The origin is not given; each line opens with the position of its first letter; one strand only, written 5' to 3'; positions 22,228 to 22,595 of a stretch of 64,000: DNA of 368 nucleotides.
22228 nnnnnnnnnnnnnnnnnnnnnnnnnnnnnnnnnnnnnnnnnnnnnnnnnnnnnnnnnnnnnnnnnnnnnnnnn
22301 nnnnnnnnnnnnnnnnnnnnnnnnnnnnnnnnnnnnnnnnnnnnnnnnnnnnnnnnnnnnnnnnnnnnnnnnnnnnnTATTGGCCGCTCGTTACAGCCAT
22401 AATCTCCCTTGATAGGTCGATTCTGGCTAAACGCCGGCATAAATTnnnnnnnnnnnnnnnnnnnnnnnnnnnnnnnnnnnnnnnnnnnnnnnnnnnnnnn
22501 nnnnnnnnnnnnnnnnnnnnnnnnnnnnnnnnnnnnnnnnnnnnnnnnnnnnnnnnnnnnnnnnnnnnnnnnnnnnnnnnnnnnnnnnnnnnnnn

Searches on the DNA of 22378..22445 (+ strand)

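Call 29: build_rna_model(alignment_id=A1, structure=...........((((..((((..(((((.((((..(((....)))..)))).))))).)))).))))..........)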
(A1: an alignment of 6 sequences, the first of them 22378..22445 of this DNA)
Model R1 built from alignment A1 (6 sequences, 77 columns); structure: as given.
model positions 68; base pairs 20; branch points 0; effective number of sequences 2.14; information 0.827 bits per position. Calibrated on 0.2 Mb of random sequence (short: E-values are rough).
structure used (alignment columns):
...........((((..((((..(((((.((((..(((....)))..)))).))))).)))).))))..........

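Call 31: search_with_rna_model(model_id=R1, sources=[window, L001, L002, L003, L004, L005, L006, L007], max_evalue=10, show_alignments=0)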
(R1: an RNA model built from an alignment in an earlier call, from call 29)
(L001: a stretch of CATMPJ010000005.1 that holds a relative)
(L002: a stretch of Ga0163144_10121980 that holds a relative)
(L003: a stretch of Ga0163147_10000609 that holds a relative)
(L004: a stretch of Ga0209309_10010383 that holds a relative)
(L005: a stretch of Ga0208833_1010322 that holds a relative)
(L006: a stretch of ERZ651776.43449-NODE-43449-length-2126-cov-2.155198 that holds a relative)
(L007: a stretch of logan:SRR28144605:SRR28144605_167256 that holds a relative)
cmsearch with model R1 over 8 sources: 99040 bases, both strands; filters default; matches with E-value up to 10: 21.
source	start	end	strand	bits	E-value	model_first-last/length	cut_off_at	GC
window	44318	44385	-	91.4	3.9e-26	1-68/68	no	0.54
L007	2829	2896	+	91.4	3.9e-26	1-68/68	no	0.54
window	22377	22444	+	90.7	6.2e-26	1-68/68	no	0.47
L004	6144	6211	-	88.6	2.8e-25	1-68/68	no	0.44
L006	298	365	-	88.6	2.8e-25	1-68/68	no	0.44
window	44418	44485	-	87.8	5.2e-25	1-68/68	no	0.35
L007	2729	2796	+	87.8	5.2e-25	1-68/68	no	0.35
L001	3353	3420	+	87.8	5.2e-25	1-68/68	no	0.51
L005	912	979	+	87.8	5.2e-25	1-68/68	no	0.51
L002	1728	1794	-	80.6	1e-22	1-68/68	no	0.52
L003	1700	1766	+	80.6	1e-22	1-68/68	no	0.52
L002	1728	1794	+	26.9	1e-05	1-68/68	no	0.52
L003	1700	1766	-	26.9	1e-05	1-68/68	no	0.52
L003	1418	1482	+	23.8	0.0001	1-68/68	no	0.49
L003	1512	1576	+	23.8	0.0001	1-68/68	no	0.49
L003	1606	1670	+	23.8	0.0001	1-68/68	no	0.49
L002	1916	1980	-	17.5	0.01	1-68/68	no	0.52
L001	3353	3420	-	15.4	0.046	1-68/68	no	0.51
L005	912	979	-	15.4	0.046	1-68/68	no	0.51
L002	1823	1887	-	13.3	0.21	1-68/68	no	0.54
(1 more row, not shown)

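Call 35: search_with_rna_model(model_id=R1, sources=[L008, L009, L010, L011, L012, L013, L014], max_evalue=10, show_alignments=0)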
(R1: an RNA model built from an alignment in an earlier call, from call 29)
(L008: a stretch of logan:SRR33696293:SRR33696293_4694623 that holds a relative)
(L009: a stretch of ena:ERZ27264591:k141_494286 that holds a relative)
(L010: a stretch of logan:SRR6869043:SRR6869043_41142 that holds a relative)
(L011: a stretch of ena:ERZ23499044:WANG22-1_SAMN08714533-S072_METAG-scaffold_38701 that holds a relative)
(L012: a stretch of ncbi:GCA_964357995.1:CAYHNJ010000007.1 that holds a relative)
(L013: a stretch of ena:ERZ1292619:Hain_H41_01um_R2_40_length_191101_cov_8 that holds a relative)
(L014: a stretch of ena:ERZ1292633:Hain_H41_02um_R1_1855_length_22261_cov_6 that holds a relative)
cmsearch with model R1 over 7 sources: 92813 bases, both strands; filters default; matches with E-value up to 10: 3.
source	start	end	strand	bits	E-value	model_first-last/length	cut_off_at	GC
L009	18488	18555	+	73.5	1.7e-20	1-68/68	no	0.47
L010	8880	8947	+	73.5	1.7e-20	1-68/68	no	0.47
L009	6581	6648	-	63.3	2.9e-17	1-68/68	no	0.44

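Call 46: search_with_rna_model(model_id=R1, sources=[L015, L016, L017, L018, L019, L020, L021], max_evalue=10)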
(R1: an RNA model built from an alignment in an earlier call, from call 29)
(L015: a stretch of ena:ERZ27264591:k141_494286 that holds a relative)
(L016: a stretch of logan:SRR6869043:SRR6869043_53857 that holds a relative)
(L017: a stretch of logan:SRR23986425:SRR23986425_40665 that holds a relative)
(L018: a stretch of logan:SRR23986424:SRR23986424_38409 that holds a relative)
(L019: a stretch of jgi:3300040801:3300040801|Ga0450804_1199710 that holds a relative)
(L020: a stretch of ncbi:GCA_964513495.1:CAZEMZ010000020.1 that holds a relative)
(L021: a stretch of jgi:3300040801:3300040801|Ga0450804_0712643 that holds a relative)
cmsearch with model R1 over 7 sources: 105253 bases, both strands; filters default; matches with E-value up to 10: 2.
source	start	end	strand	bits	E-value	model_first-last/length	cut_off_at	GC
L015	12014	12081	+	77.6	9.2e-22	1-68/68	no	0.43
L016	11754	11821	+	77.6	9.2e-22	1-68/68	no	0.43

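Call 67: search_with_rna_model(model_id=R1, sources=[L022, L023, L024], max_evalue=10)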
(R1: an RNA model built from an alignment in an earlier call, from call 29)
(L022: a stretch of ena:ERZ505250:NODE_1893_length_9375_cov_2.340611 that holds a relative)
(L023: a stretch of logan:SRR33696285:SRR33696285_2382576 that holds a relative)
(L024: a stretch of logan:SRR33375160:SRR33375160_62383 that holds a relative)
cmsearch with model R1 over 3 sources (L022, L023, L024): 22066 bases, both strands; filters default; matches with E-value up to 10: 1.
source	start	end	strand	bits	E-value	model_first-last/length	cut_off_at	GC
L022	8907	8975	+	66.9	4.8e-19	1-68/68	no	0.52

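Call 76: search_with_rna_model(model_id=R1, sources=[window, L001, L003, L004, L009, L015, L022], max_evalue=1e-10, make_alignment=true)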
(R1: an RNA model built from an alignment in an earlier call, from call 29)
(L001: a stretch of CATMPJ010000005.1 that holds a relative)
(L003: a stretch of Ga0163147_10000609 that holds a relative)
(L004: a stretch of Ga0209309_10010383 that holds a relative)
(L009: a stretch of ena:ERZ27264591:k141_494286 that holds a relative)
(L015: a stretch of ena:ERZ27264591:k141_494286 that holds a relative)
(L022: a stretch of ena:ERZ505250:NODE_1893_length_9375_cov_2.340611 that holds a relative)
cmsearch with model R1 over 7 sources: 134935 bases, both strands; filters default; matches with E-value up to 1e-10: 10.
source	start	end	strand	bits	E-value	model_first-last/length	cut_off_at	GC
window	44318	44385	-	91.4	5.3e-26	1-68/68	no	0.54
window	22377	22444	+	90.7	8.5e-26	1-68/68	no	0.47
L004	6144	6211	-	88.6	3.9e-25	1-68/68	no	0.44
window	44418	44485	-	87.8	7e-25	1-68/68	no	0.35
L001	3353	3420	+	87.8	7.1e-25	1-68/68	no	0.51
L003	1700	1766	+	80.6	1.4e-22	1-68/68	no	0.52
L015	12014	12081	+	77.6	1.2e-21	1-68/68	no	0.43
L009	18488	18555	+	73.5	2.4e-20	1-68/68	no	0.47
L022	8907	8975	+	66.9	3e-18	1-68/68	no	0.52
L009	6581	6648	-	63.3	4.3e-17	1-68/68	no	0.44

Alignment A3: 10 matches aligned to the model, 69 columns, each read 5' to 3' on its own strand. Consensus structure (alignment columns), stored with it:
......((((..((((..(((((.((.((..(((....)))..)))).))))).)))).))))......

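Call 78: build_rna_model(alignment_id=A3)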
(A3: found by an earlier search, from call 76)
Model R2 built from alignment A3 (10 sequences, 69 columns); structure: stored with the alignment.
model positions 68; base pairs 20; branch points 0; effective number of sequences 2.69; information 0.827 bits per position. Calibrated on 0.2 Mb of random sequence (short: E-values are rough).
structure used (alignment columns):
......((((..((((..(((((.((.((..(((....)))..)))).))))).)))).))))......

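Call 79: search_with_rna_model(model_id=R2, sources=[window, L001, L002, L003, L004, L008, L009, L012, L013, L014, L015, L017, L018, L019, L020, L021, L022, L023, L024], max_evalue=5)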
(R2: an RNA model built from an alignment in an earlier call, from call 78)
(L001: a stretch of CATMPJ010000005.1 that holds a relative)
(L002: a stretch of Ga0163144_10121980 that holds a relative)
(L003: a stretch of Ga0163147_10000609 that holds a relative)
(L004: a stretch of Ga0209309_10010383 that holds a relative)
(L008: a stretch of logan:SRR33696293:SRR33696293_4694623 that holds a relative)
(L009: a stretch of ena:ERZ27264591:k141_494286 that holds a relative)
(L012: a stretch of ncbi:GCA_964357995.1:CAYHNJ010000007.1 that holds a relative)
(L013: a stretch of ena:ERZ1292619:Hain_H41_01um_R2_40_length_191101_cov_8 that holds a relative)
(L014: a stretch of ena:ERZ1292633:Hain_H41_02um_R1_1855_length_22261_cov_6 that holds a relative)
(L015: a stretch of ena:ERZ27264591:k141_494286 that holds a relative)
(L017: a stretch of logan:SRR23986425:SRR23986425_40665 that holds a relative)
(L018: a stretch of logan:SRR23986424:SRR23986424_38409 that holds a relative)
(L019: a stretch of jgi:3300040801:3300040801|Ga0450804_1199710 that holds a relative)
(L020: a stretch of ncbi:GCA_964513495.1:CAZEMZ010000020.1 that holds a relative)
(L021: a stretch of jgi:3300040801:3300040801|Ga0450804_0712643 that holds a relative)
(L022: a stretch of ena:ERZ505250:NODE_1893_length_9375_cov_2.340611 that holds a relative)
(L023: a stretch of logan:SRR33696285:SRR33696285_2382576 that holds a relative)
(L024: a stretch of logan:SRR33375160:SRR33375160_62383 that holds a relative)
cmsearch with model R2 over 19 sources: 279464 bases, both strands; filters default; matches with E-value up to 5: 18.
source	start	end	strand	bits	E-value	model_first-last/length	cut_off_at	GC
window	22377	22444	+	90.6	1.4e-24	1-68/68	no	0.47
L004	6144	6211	-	88.1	7.7e-24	1-68/68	no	0.44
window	44418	44485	-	85.6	4.6e-23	1-68/68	no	0.35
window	44318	44385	-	85.3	5.8e-23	1-68/68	no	0.54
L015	12014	12081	+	85.1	6.8e-23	1-68/68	no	0.43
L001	3353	3420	+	84.9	7.7e-23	1-68/68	no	0.51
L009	18488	18555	+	82.8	3.3e-22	1-68/68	no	0.47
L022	8907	8975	+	80.8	1.4e-21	1-68/68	no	0.52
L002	1728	1794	-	79.1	4.7e-21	1-68/68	no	0.52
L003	1700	1766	+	79.1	4.7e-21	1-68/68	no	0.52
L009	6581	6648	-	78.4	7.5e-21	1-68/68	no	0.44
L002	1728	1794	+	25.6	0.00013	1-68/68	no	0.52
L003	1700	1766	-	25.6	0.00013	1-68/68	no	0.52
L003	1418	1482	+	22.3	0.0014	1-68/68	no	0.49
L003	1512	1576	+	22.3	0.0014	1-68/68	no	0.49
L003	1606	1670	+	22.3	0.0014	1-68/68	no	0.49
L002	1916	1980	-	15.1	0.22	1-68/68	no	0.52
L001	3352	3420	-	12.7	1.2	1-68/68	no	0.51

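Call 85: search_with_rna_model(model_id=R2, sources=[L025, L026], max_evalue=5)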
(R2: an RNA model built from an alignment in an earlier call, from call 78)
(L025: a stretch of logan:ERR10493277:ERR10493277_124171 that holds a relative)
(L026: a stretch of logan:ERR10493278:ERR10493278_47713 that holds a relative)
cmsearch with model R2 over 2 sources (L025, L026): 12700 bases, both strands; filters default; matches with E-value up to 5: 1.
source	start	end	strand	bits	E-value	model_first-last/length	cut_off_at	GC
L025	23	91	-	66.7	1.4e-18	1-68/68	no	0.55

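Call 89: search_with_rna_model(model_id=R2, sources=[window, L001, L003, L004, L009, L015, L022, L025], max_evalue=1e-10, make_alignment=true)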
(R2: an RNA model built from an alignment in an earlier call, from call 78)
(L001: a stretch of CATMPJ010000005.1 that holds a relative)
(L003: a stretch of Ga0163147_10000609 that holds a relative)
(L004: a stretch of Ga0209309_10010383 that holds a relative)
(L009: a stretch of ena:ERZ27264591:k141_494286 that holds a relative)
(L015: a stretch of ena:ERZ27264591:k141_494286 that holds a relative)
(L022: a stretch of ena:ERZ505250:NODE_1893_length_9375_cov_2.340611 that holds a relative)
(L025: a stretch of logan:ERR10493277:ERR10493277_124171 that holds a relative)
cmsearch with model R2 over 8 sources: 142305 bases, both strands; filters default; matches with E-value up to 1e-10: 11.
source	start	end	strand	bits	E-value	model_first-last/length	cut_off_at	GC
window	22377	22444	+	90.6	7e-25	1-68/68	no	0.47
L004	6144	6211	-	88.1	3.9e-24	1-68/68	no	0.44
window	44418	44485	-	85.6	2.4e-23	1-68/68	no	0.35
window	44318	44385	-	85.3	3e-23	1-68/68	no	0.54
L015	12014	12081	+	85.1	3.5e-23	1-68/68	no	0.43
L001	3353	3420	+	84.9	3.9e-23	1-68/68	no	0.51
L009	18488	18555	+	82.8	1.7e-22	1-68/68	no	0.47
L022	8907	8975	+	80.8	7e-22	1-68/68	no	0.52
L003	1700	1766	+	79.1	2.4e-21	1-68/68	no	0.52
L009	6581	6648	-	78.4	3.8e-21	1-68/68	no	0.44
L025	23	91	-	66.7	1.6e-17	1-68/68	no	0.55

Alignment A4: 11 matches aligned to the model, 69 columns, each read 5' to 3' on its own strand. Consensus structure (alignment columns), stored with it:
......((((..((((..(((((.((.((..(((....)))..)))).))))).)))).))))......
